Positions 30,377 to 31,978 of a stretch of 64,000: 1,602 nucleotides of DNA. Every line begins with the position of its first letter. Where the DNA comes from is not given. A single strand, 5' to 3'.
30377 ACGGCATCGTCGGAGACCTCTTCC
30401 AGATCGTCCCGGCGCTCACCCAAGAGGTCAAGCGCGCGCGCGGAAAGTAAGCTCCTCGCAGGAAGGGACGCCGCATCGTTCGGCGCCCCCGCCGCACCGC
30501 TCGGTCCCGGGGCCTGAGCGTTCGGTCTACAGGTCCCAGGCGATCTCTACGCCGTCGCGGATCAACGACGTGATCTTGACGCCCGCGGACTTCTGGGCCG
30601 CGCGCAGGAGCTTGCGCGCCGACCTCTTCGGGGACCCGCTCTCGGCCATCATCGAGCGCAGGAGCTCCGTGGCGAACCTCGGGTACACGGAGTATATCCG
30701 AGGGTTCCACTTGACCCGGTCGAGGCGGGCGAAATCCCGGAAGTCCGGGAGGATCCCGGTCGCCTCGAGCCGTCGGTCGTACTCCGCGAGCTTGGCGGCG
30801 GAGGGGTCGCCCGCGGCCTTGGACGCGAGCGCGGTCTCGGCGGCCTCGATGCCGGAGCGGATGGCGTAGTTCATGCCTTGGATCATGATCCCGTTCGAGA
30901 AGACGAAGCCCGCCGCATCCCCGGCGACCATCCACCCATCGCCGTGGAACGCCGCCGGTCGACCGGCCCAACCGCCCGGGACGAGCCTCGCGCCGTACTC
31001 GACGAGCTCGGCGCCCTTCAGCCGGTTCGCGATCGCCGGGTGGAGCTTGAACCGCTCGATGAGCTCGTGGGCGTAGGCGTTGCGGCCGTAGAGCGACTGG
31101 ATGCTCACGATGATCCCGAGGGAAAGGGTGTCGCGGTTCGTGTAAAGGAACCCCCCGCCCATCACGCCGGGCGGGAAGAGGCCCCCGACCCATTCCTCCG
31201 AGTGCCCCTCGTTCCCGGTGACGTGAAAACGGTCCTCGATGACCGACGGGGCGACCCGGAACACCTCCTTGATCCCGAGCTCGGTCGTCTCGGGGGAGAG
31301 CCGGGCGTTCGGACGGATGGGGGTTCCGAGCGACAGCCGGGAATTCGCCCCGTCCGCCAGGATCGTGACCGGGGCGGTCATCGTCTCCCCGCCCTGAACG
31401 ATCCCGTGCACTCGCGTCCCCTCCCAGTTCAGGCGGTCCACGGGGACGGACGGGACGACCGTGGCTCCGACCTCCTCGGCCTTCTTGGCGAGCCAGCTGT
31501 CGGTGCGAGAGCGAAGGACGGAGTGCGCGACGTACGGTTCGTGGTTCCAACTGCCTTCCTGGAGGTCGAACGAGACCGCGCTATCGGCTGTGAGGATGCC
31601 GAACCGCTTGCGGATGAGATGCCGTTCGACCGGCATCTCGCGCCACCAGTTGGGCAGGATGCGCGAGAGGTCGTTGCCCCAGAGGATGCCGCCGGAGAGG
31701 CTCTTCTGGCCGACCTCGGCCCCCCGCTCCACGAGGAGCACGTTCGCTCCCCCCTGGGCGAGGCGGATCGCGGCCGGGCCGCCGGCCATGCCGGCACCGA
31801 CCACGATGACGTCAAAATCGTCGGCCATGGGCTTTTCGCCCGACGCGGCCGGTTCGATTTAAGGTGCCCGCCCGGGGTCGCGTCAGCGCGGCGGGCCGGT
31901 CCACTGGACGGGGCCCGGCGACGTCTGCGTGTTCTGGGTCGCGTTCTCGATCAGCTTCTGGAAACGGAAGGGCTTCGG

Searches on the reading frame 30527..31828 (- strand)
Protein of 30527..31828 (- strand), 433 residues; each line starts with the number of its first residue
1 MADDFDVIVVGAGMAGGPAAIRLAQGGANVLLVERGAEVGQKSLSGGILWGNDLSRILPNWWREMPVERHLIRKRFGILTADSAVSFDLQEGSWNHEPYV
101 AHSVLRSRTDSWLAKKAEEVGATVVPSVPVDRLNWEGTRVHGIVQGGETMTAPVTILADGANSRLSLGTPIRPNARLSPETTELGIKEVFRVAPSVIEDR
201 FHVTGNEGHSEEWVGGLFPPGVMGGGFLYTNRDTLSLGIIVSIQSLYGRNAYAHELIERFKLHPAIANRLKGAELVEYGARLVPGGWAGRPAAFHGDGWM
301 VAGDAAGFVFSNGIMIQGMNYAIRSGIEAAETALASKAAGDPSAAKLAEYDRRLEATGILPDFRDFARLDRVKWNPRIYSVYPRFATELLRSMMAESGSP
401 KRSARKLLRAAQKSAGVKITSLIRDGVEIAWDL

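Call 23: search_protein_families(library=pfam, proteins=[window:30527-31828:-])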
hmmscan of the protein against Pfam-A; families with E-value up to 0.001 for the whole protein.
window:30527-31828:- (433 aa): 9 families
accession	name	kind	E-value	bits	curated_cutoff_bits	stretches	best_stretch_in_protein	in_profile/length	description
PF01266.30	DAO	-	2.2e-12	47.6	27.9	1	6-53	1-50/353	FAD dependent oxidoreductase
PF12831.13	FAD_oxidored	-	2.2e-10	40.9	27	1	6-156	1-141/416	FAD dependent oxidoreductase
PF21162.3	ETFQO_UQ-bd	-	7.8e-10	39.6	27.7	1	184-282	3-95/96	ETF-QO, ubiquinone-binding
PF00890.30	FAD_binding_2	-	1.4e-08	34.8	20.4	1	6-50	1-46/414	FAD binding domain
PF03486.20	HI0933_like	-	1e-07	32.1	50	1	6-168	2-171/244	HI0933-like protein Rossmann domain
PF01494.25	FAD_binding_3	-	1.6e-07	31.3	22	1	5-172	2-172/349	FAD binding domain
PF07992.20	Pyr_redox_2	-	4.9e-06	26.6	26.1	1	5-39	1-31/291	Pyridine nucleotide-disulphide oxidoreductase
PF01134.28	GIDA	-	4.6e-05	23.1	22.1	1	6-38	1-34/391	Glucose inhibited division protein A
PF13450.12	NAD_binding_8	-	6e-05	23.7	21.9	1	9-42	1-34/68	NAD(P)-binding Rossmann-like domain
